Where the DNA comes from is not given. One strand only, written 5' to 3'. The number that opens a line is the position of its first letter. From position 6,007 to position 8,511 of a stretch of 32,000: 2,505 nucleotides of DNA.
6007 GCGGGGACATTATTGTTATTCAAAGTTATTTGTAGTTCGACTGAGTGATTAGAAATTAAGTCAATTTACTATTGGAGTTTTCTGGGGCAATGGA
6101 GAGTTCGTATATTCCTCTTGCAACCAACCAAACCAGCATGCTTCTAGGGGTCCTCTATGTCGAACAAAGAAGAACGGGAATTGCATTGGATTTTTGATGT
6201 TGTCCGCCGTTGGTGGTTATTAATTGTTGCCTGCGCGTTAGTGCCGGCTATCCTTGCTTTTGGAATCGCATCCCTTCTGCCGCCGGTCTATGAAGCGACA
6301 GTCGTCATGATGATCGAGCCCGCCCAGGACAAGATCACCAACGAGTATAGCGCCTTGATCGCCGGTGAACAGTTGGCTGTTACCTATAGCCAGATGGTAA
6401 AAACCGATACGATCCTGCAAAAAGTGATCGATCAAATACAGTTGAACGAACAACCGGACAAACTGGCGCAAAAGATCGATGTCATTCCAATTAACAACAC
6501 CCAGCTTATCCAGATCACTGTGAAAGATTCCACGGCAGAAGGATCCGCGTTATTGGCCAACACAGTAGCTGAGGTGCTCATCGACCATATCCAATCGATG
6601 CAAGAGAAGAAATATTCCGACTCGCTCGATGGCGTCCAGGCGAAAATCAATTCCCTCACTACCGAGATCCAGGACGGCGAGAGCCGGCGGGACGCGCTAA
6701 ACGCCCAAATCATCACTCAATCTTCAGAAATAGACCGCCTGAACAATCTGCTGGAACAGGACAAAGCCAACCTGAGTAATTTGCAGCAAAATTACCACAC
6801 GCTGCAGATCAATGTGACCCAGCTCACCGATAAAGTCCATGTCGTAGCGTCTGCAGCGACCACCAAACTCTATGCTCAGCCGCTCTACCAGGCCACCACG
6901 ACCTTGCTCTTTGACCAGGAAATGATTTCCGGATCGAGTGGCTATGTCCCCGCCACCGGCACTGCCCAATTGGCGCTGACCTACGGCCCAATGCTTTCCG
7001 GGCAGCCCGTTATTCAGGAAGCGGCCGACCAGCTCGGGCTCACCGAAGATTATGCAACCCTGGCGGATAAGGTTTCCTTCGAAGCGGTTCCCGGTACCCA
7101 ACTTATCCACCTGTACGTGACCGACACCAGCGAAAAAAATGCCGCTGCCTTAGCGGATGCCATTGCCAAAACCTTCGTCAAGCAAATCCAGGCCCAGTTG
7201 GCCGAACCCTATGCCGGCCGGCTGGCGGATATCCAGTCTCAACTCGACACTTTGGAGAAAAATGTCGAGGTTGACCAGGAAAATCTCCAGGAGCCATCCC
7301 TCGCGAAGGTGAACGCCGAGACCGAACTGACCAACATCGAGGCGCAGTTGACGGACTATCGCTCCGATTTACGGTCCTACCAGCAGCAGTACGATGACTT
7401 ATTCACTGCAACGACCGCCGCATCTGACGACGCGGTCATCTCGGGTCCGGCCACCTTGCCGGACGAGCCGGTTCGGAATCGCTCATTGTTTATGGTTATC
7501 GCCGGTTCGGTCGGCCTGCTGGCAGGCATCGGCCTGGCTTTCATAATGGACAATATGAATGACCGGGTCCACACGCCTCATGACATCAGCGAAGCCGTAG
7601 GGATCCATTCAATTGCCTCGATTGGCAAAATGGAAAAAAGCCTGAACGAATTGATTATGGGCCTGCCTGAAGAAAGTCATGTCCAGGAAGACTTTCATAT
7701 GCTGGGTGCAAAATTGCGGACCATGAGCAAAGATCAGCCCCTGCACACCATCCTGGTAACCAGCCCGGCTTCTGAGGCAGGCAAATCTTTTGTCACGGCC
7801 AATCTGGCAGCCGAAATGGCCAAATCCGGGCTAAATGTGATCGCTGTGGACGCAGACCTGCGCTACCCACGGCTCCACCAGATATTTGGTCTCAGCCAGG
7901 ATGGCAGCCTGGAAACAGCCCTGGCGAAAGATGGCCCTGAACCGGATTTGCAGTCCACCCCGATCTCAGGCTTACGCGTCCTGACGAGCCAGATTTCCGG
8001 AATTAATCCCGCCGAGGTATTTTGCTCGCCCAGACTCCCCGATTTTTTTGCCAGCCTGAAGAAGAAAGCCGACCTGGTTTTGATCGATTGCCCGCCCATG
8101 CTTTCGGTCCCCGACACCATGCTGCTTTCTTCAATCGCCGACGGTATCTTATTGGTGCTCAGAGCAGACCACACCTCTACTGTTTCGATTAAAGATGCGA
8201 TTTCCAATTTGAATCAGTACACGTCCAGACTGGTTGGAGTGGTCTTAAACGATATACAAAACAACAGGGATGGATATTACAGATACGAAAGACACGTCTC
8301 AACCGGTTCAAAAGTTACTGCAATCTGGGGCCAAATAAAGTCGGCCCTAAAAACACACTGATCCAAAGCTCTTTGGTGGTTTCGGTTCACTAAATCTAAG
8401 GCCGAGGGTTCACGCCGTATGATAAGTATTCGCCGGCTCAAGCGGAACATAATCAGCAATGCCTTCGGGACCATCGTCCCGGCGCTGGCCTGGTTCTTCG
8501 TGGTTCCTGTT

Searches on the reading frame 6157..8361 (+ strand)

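Call 6: search_protein_families(library=pfam, proteins=[window:6157-8361:+])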
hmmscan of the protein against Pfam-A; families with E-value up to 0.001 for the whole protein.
window:6157-8361:+ (734 aa): 6 families
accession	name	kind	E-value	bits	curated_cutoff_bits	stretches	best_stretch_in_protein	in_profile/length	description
PF02706.20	Wzz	-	1.3e-10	41.9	25.5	1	9-93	5-90/91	Chain length determinant protein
PF01656.29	CbiA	-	4.4e-10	40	25.4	1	532-704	1-87/125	CobQ/CobB/MinD/ParA nucleotide binding domain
PF10609.15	ParA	-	5.9e-09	36.2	27.1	1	530-698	4-173/246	NUBPL iron-transfer P-loop NTPase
PF13614.12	AAA_31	-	1.8e-07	31.7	27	1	541-690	13-169/177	AAA domain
PF06818.20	Fez1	-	5.1e-05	24.3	34.4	0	146-237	23-113/199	Fez1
PF09140.17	MipZ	-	0.00066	19.5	20.7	0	530-650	1-112/262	ATPase MipZ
